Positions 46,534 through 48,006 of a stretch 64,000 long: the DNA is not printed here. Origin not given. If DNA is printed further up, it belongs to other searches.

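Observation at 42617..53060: Sigma-54-controlled 8-gene operon coupling an isoaspartyl dipeptidase and YfcC-type transporter to a Na+-pumping oxaloacetate-decarboxylase-like complex: candidate beta-aspartyl dipeptide energy-conserving catabolic module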

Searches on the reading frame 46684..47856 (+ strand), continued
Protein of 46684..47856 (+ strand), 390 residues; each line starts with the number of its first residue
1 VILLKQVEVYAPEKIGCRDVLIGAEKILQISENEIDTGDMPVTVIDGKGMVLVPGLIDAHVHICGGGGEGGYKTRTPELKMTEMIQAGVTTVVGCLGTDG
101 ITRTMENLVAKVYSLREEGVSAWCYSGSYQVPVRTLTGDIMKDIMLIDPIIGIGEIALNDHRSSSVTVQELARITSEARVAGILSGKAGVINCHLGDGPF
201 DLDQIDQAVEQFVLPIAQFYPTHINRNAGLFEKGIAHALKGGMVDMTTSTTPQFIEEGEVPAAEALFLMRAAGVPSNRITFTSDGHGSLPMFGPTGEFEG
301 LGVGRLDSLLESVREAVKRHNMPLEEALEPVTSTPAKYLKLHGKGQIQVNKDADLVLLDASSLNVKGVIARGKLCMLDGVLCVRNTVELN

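Call 71: search_solved_structures(query=window:46684-47856:+, max_evalue=1e-20, show_alignments=3)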
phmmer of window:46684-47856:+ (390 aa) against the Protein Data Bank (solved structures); distinct sequences matched with E-value up to 1e-20: 9.
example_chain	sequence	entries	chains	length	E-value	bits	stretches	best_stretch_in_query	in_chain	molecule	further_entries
7cdh_X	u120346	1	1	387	3.9e-105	355.5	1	3-381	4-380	Isoaspartyl dipeptidase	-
7cf6_B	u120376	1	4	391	4e-105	355.4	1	3-381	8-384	Isoaspartyl dipeptidase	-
1onw_A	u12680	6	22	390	5.2e-97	328.7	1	3-388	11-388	Isoaspartyl dipeptidase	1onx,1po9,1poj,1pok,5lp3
2aqo_A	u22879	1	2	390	1.3e-96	327.5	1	3-388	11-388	Isoaspartyl dipeptidase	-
2aqv_A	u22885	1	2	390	1.8e-96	326.9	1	3-388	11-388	Isoaspartyl dipeptidase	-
1ybq_A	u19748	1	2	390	2.4e-96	326.5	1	3-388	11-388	Isoaspartyl dipeptidase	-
8dqn_A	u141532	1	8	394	7.8e-94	318.3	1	3-389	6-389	Isoaspartyl dipeptidase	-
5xgw_A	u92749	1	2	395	4.7e-93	315.7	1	1-373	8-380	Isoaspartyl dipeptidase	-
5xgx_A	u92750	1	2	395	1.2e-92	314.4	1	1-373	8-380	Isoaspartyl dipeptidase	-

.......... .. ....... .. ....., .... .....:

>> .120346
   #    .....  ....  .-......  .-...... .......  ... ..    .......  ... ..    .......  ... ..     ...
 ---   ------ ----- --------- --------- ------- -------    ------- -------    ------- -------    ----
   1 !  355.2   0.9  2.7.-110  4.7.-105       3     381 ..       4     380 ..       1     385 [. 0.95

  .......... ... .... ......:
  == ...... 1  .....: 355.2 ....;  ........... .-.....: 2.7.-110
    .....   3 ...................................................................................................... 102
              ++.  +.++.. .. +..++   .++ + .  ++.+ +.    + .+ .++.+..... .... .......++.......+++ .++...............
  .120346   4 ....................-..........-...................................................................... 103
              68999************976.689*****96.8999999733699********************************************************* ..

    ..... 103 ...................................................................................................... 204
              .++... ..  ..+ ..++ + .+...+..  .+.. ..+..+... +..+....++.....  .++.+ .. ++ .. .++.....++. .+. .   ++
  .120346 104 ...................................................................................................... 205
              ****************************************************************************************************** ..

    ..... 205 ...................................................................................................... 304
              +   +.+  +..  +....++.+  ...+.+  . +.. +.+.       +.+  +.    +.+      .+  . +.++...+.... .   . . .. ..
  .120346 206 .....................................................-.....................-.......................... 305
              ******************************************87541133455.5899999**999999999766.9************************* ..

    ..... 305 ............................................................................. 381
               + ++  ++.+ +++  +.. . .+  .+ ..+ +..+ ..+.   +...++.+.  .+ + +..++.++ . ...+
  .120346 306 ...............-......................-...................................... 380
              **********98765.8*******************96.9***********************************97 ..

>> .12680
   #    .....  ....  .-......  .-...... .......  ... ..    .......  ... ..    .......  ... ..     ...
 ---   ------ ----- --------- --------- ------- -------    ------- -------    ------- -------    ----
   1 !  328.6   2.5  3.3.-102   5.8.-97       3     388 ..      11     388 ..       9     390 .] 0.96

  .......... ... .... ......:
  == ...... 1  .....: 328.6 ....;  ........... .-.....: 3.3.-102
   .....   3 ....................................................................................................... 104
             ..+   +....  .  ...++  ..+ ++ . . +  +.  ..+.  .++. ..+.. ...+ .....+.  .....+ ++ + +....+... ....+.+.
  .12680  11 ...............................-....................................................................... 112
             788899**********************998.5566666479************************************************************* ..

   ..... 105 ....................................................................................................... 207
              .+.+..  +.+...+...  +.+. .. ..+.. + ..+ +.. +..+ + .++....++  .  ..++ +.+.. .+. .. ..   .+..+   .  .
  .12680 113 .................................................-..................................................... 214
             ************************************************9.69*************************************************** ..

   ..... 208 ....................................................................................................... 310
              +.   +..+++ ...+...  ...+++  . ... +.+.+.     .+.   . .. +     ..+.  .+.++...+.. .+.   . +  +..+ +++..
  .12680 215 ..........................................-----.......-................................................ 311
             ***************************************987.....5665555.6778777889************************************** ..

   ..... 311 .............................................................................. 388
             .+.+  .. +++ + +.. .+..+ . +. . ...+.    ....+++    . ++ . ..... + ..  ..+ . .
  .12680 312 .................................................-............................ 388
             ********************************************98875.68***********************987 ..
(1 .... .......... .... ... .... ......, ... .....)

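Call 78: search_protein_families(library=pfam, proteins=[L006:671-2611:+, L006:2598-3560:+, L006:4511-6496:+, L006:6493-7353:+, L006:7843-8751:+, L006:9999-11519:-, L006:12212-13204:+, L006:13443-14831:+, L006:14922-15941:+, L006:16926-18158:+], max_evalue=0.00001)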
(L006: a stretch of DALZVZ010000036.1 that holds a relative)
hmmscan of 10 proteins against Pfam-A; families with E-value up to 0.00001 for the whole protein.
L006:671-2611:+ (646 aa): 1 family
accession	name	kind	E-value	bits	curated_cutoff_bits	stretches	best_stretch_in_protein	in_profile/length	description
PF00496.27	SBP_bac_5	-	1.9e-58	198.8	32.4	1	87-536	1-364/368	Bacterial extracellular solute-binding proteins, family 5 Middle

L006:2598-3560:+ (320 aa): 1 family
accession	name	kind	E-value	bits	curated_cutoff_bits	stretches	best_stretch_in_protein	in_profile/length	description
PF00528.27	BPD_transp_1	-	6.4e-36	124.2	26.4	1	123-314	1-183/184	Binding-protein-dependent transport system inner membrane component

L006:4511-6496:+ (661 aa): 7 families
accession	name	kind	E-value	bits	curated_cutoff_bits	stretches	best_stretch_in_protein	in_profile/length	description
PF00005.33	ABC_tran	-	4.2e-66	222.2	25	2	26-185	2-137/137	ABC transporter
PF08352.17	oligo_HPY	-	6.9e-24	84.5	27.1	2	236-297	1-62/65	Oligopeptide/dipeptide transporter, C-terminal region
PF02463.25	SMC_N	-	1e-10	41.9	40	1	367-570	8-211/220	RecF/RecN/SMC N terminal domain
PF13304.12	AAA_21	-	4.6e-10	40.5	27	0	140-220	221-303/304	AAA domain, putative AbiEii toxin, Type IV TA system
PF13401.12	AAA_22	-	3.1e-06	28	27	0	386-411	9-33/130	AAA domain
PF13191.12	AAA_16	-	4.5e-06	27.7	32.6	0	383-409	25-51/167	AAA ATPase domain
PF13555.12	AAA_29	-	6.6e-06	26.2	27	0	374-403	16-43/61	P-loop containing region of AAA domain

L006:6493-7353:+ (286 aa): 1 family
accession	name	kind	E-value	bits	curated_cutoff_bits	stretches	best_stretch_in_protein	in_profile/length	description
PF03575.23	Peptidase_S51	-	4.5e-11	43.3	23.9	1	8-239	5-202/206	Peptidase family S51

L006:7843-8751:+ (302 aa): 1 family
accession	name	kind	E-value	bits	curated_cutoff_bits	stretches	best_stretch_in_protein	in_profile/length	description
PF24827.1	AstE_AspA_cat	-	5.9e-28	98.2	25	1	28-208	3-190/192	Succinylglutamate desuccinylase/Aspartoacylase catalytic domain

L006:9999-11519:- (506 aa): 1 family
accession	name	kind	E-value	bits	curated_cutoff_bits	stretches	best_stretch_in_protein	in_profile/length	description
PF16227.11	DUF4886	-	2.7e-74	249.7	26.7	1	243-488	1-235/242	Domain of unknown function (DUF4886)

L006:12212-13204:+ (330 aa): 3 families
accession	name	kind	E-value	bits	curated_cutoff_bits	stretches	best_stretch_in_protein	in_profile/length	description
PF21948.1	LplA-B_cat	-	6.1e-70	235.7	27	1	10-204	1-198/200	Lipoyl protein ligase A/B catalytic domain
PF10437.14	Lip_prot_lig_C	-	7.6e-31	106.3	24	1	244-328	1-85/85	Bacterial lipoate protein ligase C-terminus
PF03099.24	BPL_LplA_LipB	-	7.6e-13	49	21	1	46-150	9-129/133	Biotin/lipoate A/B protein ligase family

L006:13443-14831:+ (462 aa): 7 families
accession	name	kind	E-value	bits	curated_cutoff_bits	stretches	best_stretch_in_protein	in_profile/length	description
PF00158.32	Sigma54_activat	-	5.7e-52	176.2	20.2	1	160-326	1-167/168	Sigma-54 interaction domain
PF25601.1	AAA_lid_14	-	5.7e-20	71.4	27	1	332-412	1-82/87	AAA+ ATPase lid domain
PF14532.12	Sigma54_activ_2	-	1.4e-17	64.6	25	1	161-331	1-138/138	Sigma-54 interaction domain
PF02954.25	HTH_8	-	4.9e-15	55.4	22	1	418-459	1-42/42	Bacterial regulatory protein, Fis family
PF00989.32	PAS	-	5.4e-10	39.7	22.6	1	35-137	2-112/113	PAS fold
PF13426.13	PAS_9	-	2.8e-09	37.6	27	1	44-140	1-103/103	PAS domain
PF08448.16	PAS_4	-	1.8e-07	31.8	23.1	1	42-141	3-108/110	PAS fold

L006:14922-15941:+ (339 aa): 2 families
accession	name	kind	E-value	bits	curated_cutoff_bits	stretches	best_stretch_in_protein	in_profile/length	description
PF00676.26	E1_dh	-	3.5e-95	318.9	22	1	26-320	2-298/300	Dehydrogenase E1 component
PF00456.26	Transketolase_N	-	4.8e-06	26.2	22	1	150-249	146-243/334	Transketolase, thiamine diphosphate binding domain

L006:16926-18158:+ (410 aa): 3 families
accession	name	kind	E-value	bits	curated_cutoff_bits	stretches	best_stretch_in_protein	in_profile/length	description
PF00198.28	2-oxoacid_dh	-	4.3e-86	288.6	23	1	186-409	5-231/232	2-oxoacid dehydrogenases acyltransferase (catalytic domain)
PF00364.28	Biotin_lipoyl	-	3.2e-16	59.4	22.1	1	4-76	2-73/73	Biotin-requiring enzyme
PF02817.22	E3_binding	-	5.4e-12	46.1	23.7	1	118-152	1-35/36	e3 binding domain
